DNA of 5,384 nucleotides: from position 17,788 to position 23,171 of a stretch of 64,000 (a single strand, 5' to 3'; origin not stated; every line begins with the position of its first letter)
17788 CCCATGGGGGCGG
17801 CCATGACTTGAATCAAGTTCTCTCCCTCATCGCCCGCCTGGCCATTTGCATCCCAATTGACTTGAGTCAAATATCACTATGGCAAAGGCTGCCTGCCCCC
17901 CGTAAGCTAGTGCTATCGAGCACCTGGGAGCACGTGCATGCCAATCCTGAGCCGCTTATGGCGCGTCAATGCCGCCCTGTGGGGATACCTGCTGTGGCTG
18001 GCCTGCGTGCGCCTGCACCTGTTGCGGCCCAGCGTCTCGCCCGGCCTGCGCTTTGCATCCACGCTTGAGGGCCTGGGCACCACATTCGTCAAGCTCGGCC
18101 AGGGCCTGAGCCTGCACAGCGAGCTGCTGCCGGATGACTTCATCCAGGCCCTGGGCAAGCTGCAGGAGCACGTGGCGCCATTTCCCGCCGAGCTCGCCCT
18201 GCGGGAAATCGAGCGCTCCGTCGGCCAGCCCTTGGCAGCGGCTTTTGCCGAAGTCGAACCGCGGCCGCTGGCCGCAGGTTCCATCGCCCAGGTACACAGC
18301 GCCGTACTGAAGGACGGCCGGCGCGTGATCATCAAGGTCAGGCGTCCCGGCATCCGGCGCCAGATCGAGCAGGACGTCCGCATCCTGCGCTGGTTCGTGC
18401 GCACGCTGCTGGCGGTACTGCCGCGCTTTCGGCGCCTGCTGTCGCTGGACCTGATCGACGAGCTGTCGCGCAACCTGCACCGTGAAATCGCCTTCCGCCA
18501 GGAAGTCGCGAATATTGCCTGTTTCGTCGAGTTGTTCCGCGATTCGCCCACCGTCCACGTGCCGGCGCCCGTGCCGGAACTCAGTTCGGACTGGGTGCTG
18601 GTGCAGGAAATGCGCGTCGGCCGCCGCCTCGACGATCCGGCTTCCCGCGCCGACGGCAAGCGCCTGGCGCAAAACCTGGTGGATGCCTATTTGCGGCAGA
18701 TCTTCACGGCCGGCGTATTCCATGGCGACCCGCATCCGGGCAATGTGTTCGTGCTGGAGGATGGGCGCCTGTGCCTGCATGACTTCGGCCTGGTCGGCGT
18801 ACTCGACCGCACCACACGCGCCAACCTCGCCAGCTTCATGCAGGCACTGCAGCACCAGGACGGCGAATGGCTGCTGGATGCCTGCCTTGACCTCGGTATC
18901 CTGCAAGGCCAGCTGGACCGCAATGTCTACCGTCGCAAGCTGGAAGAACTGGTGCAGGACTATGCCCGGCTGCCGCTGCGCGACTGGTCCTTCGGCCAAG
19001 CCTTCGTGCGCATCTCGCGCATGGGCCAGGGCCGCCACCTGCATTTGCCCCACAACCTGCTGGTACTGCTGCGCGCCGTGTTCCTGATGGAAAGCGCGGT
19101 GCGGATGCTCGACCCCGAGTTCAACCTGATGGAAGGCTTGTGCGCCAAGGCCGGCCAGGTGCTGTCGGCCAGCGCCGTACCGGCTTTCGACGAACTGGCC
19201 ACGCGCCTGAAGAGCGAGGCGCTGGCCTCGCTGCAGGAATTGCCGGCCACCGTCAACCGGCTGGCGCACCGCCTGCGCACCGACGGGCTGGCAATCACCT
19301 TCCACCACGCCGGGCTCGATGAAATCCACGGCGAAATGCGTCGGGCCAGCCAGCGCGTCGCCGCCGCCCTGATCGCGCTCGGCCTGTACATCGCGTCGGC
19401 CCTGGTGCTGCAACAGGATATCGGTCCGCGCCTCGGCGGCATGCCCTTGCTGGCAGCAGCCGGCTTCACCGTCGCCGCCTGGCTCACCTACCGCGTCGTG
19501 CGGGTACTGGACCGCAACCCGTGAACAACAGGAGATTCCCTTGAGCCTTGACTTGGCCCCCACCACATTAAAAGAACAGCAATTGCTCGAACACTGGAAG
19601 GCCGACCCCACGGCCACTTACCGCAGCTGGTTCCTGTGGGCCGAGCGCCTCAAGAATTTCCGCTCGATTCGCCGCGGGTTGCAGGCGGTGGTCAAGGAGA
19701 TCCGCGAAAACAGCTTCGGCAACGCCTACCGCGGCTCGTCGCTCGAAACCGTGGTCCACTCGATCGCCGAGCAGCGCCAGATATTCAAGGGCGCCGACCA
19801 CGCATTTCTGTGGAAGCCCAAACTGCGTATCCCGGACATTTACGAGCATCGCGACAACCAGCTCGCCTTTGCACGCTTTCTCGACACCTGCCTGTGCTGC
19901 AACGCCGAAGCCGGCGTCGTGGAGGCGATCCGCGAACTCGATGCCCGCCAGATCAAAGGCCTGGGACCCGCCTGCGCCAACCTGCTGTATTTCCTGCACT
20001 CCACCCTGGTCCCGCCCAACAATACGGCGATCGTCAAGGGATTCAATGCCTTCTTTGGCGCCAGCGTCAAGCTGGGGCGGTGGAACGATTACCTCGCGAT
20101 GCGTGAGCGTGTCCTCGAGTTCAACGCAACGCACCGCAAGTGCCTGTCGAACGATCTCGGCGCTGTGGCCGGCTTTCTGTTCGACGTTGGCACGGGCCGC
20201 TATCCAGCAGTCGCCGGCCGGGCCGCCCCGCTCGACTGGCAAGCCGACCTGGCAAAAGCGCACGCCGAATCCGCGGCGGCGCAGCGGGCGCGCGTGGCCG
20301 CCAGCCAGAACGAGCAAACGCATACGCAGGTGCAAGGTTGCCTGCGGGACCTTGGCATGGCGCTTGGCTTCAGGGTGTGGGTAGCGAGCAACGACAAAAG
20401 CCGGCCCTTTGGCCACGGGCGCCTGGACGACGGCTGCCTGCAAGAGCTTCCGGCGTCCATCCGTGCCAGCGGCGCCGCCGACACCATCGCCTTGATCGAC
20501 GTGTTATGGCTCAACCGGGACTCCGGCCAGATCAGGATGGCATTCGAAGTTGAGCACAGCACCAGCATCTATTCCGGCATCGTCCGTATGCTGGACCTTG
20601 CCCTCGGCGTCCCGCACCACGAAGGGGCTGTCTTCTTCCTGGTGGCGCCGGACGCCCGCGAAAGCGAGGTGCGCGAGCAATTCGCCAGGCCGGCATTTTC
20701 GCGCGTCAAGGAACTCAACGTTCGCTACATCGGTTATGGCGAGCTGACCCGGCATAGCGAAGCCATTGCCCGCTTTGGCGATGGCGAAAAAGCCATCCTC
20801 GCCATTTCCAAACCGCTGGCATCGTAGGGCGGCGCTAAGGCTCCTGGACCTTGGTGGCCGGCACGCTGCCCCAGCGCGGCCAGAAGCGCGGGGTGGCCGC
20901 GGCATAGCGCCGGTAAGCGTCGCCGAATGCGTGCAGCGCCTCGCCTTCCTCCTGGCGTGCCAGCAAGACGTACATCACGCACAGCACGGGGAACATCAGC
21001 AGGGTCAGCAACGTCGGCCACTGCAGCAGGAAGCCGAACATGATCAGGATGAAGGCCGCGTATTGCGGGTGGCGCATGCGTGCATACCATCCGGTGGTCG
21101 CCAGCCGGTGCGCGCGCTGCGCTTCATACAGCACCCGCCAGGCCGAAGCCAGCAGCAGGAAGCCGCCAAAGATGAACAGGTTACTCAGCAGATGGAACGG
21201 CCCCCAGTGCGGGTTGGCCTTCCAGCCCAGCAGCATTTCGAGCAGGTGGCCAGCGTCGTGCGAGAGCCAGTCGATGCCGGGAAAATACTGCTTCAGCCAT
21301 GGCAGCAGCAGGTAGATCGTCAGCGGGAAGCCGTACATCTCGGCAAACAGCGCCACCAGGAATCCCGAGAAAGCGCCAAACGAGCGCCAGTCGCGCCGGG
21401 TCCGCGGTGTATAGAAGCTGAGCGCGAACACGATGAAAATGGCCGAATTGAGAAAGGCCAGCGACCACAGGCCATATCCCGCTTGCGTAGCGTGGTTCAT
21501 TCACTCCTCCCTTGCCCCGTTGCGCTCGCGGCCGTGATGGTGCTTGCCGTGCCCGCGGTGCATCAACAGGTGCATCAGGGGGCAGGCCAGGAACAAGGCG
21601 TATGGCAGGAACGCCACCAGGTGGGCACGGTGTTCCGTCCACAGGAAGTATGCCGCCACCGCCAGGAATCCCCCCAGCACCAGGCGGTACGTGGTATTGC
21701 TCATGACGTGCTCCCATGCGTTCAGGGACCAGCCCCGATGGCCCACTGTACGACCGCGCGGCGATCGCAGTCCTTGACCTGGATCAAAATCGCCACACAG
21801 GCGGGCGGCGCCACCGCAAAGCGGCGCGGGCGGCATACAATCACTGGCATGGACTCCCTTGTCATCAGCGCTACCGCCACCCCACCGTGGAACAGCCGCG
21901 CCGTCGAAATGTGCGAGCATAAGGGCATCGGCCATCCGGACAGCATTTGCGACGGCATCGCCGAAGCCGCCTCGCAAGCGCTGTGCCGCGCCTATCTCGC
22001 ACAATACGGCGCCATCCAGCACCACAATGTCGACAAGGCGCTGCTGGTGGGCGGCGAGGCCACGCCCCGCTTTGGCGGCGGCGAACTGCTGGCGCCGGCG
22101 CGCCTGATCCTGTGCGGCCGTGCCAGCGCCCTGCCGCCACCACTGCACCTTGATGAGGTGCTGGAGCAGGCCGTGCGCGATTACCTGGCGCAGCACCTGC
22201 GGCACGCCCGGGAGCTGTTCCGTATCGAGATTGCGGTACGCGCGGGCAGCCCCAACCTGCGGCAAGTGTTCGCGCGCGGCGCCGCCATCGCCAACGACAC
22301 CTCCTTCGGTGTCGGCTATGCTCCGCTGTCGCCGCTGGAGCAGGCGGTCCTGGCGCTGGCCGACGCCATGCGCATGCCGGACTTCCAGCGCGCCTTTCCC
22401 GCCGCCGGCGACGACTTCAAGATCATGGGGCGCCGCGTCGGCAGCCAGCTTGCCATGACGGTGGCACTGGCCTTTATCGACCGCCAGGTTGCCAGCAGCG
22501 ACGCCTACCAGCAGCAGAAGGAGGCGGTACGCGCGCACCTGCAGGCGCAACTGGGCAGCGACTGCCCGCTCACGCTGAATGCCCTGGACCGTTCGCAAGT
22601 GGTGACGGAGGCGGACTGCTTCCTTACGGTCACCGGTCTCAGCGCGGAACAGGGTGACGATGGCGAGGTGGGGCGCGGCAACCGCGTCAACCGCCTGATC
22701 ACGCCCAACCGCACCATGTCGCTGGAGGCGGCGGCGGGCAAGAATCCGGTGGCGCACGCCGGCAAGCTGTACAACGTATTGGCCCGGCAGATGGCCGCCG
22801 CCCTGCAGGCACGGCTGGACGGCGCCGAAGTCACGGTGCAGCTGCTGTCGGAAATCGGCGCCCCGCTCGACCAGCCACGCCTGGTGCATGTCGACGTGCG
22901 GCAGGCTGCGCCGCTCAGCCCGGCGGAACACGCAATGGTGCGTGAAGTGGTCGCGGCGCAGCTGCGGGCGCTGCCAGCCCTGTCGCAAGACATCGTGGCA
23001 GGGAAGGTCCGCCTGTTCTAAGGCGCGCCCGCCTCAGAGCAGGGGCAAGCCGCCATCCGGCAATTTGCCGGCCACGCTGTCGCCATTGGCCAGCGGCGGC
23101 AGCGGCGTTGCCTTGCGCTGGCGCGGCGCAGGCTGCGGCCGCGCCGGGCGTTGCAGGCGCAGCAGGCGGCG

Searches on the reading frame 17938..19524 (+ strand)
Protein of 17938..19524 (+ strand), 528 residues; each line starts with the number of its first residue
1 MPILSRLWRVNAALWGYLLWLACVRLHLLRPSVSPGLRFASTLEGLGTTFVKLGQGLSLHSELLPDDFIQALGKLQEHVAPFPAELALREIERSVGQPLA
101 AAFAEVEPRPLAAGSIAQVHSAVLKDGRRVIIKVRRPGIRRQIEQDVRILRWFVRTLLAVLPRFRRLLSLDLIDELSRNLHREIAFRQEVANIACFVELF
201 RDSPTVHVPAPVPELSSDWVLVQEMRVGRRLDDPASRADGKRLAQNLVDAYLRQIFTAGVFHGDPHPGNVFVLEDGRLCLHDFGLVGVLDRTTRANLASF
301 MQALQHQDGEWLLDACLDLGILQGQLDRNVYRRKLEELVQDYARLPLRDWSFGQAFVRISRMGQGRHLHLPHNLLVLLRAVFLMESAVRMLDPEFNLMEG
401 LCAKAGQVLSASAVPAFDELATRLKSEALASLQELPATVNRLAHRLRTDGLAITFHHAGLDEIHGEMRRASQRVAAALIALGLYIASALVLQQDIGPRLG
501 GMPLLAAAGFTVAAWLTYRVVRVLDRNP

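Call 13: search_protein_families(library=pfam, proteins=[window:17938-19524:+])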
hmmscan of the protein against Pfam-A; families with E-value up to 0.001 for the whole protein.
window:17938-19524:+ (528 aa): 2 families
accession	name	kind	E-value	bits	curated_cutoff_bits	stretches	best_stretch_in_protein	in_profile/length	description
PF03109.22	ABC1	-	3.4e-61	206.9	22.9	1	74-310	1-238/244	ABC1 atypical kinase-like domain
PF00069.31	Pkinase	-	0.00029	20.8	31.7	1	179-294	44-153/263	Protein kinase domain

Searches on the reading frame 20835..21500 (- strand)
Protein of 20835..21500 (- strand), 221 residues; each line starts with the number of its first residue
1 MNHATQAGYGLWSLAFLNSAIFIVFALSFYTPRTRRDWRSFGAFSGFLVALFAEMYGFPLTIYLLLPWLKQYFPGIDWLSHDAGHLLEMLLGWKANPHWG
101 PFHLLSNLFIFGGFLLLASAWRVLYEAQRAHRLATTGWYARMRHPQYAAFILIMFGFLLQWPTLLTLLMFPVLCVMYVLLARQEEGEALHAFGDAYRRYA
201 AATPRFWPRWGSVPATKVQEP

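Call 13: search_protein_families(library=pfam, proteins=[window:20835-21500:-])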
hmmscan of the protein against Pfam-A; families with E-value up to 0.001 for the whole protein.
window:20835-21500:- (221 aa): 3 families
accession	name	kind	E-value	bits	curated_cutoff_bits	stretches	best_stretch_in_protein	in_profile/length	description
PF04140.19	ICMT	-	1.7e-05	25.6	24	1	116-185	18-90/95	Isoprenylcysteine carboxyl methyltransferase (ICMT) family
PF04191.18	PEMT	-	2.7e-05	25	25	1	128-185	37-95/105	Phospholipid methyltransferase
PF01222.22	ERG4_ERG24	-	0.0006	19.1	27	0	127-202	345-422/432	Ergosterol biosynthesis ERG4/ERG24 family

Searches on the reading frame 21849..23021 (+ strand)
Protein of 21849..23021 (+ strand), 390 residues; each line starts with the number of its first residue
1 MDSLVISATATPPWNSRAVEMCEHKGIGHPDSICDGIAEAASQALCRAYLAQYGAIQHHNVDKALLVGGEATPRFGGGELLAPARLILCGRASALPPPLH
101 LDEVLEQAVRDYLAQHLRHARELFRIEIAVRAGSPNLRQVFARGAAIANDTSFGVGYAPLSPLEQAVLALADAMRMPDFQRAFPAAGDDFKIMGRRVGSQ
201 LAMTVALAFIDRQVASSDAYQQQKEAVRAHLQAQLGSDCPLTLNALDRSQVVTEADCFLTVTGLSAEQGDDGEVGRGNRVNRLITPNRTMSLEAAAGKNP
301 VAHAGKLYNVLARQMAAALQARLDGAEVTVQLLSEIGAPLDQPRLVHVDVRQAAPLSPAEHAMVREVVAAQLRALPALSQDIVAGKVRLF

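Call 13: search_protein_families(library=pfam, proteins=[window:21849-23021:+])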
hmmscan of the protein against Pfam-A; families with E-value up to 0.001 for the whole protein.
window:21849-23021:+ (390 aa): 1 family
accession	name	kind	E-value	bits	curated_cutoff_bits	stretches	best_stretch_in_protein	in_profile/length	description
PF01941.24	AdoMet_Synthase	-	9.1e-124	413.7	27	1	4-386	3-395/395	S-adenosylmethionine synthetase (AdoMet synthetase)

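Call 17: find_related_loci(query=window:21849-23021:+, collection=genome_contigs, flank=10000)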
Query window:21849-23021:+ (390 aa) in genome_contigs; peptide patterns used: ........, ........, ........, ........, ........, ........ (x = any residue, [..] = any of these).
600 stretches matched a pattern (row limit reached: there are more); 30 encode a relative of the query (tblastn E <= 1e-3); 30 distinct loci.
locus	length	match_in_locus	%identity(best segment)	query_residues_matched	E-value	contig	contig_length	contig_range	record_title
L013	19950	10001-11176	55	1-390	6e-128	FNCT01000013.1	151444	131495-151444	Pseudomonas benzenivorans strain DSM 8628 genome assembly, contig: Ga0104648_113, whole genome shotgun sequence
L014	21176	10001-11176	53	1-390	3e-126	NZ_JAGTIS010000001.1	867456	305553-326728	Metapseudomonas boanensis strain DB1 AS-pseudo_contig1, whole genome shotgun sequence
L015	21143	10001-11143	55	8-390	1e-125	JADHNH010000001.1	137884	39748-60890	MAG: Nevskia sp. isolate BS301-5m-G63 BS301-5m-C103, whole genome shotgun sequence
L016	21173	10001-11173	52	1-390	2e-125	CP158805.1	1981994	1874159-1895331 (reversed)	Ralstonia pickettii strain RAL3 chromosome 3, complete sequence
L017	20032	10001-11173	50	3-390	3e-120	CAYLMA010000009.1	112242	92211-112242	MAG TPA_asm: uncultured Sulfuricella sp. isolate SRP302447_co1_56 genome assembly, contig: NODE_604_length_112242_cov_58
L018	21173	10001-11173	50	3-390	1e-119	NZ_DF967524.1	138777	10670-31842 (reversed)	Sulfuricella sp. T08, whole genome shotgun sequence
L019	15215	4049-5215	51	2-390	1e-117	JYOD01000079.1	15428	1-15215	Burkholderiaceae bacterium 16 contig79, whole genome shotgun sequence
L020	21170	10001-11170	49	2-390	1e-115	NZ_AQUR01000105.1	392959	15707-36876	Cupriavidus neocaledonicus strain STM6070 A3AGDRAFT_scaffold_2.3_C, whole genome shotgun sequence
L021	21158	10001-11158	50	3-387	4e-113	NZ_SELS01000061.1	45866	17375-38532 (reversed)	Paraburkholderia sp. UYCP14C strain UYCPa14C NODE_61_length_45866_cov_44.4985, whole genome shotgun sequence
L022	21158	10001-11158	51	3-387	9e-112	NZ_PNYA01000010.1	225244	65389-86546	Trinickia dabaoshanensis strain GIMN1.004 NODE_10_length_225244_cov_19.7895, whole genome shotgun sequence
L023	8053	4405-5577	48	3-390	3e-111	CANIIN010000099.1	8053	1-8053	MAG: Betaproteobacteria bacterium isolate RE-9nov16-196 genome assembly, contig: RE-9nov16-C24345, whole genome shotgun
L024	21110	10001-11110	48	20-390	5e-107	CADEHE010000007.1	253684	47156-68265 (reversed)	MAG: uncultured proteobacterium isolate Proteobacteria sp. RBC049 genome assembly, contig: MAG049_7, whole genome shotgu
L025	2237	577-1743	46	4-390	3e-112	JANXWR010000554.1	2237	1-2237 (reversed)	MAG: Burkholderiales bacterium isolate GL140_2_metabat_201_sub GL140_2_k141_1955254, whole genome shotgun sequence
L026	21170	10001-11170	47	4-390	1e-106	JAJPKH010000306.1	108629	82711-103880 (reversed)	MAG: Acidiferrobacteraceae bacterium isolate Centralia_MAG_68 k107_3892392, whole genome shotgun sequence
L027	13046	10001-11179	46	3-390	2e-105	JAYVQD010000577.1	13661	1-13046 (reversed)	MAG: Nitrosomonadales bacterium isolate GL72_UP_concoct_22 GL72_UP_concoct_22_576, whole genome shotgun sequence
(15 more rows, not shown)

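Call 21: find_encoding_contigs(protein=window:21849-23021:+, flank=2000, max_places=6)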
Protein window:21849-23021:+ (390 aa): no gene with exactly this product is on record in the collection.

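Call 65: search_dna_similar(query=window:21849-23021:+, collection=plasmids, mode=protein, max_rows=15)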
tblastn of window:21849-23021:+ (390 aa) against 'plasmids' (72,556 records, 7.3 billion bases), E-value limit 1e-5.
Records with a match: 44; places in all: 45; records where one place covers at least 80% of the query: 30.
Best place of each record, by identity: <60% 44.
By first word of the organism name: Bacillus 11; Cupriavidus 6; Streptomyces 6; Ralstonia 3; Natribaculum 3; Burkholderia 2; Paraburkholderia 2; Phenylobacterium 1; Bosea 1; Haloarcula 1; and 8 more.
By predicted mobility (MOB-suite, as given by PLSDB): non-mobilizable 27; conjugative 12; mobilizable 5.
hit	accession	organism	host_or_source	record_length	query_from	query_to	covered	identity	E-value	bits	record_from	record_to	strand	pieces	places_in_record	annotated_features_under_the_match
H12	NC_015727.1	Cupriavidus necator N-1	soil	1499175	1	390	100%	52.6%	4e-115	375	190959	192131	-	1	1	record has no annotation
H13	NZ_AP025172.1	Cupriavidus sp. P-10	-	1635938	8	390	98%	53.4%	5e-114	372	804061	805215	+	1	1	none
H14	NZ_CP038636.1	Cupriavidus oxalaticus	whole organism,sewage sludge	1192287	1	390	100%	52.3%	2e-114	374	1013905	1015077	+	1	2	none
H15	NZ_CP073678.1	Cupriavidus sp. KK10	Isolate,A bacterial consortium from ...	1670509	1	390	100%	52.0%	4e-114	373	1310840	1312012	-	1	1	none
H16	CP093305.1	Ralstonia insidiosa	-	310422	4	390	99%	52.4%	2e-112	368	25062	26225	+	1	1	methionine adenosyltransferase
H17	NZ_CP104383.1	Ralstonia pickettii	cell culture,aquaculture water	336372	4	390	99%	52.4%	2e-112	368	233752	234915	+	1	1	methionine adenosyltransferase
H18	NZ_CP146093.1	Ralstonia sp. RRA.1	pure culture,Cupriavidus necator ...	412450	4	390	99%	52.4%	2e-112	368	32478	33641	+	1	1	methionine adenosyltransferase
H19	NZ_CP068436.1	Cupriavidus necator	heavy metal containmented soil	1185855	1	390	100%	51.8%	4e-113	370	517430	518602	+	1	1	none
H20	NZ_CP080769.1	Cupriavidus pinatubonensis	genomic assembly,soil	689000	2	390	100%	50.6%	1e-115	377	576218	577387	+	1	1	methionine adenosyltransferase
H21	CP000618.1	Burkholderia vietnamiensis G4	-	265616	19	390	95%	52.1%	1e-104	345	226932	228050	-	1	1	methionine adenosyltransferase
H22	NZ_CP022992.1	Paraburkholderia aromaticivorans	-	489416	19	390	95%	52.1%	1e-104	345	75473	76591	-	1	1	methionine adenosyltransferase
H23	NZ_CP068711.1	Burkholderia thailandensis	soil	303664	3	387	99%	49.6%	2e-102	339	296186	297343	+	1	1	methionine adenosyltransferase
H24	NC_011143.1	Phenylobacterium zucineum HLK1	-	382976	13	390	97%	44.1%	1e-72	253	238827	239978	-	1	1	methionine adenosyltransferase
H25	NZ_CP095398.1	Natribaculum luteum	cell culture,brine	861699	13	390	97%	43.8%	1e-78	270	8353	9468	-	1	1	methionine adenosyltransferase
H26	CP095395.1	Natribaculum longum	cell culture,saline soil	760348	13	390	97%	43.8%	4e-77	266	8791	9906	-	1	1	none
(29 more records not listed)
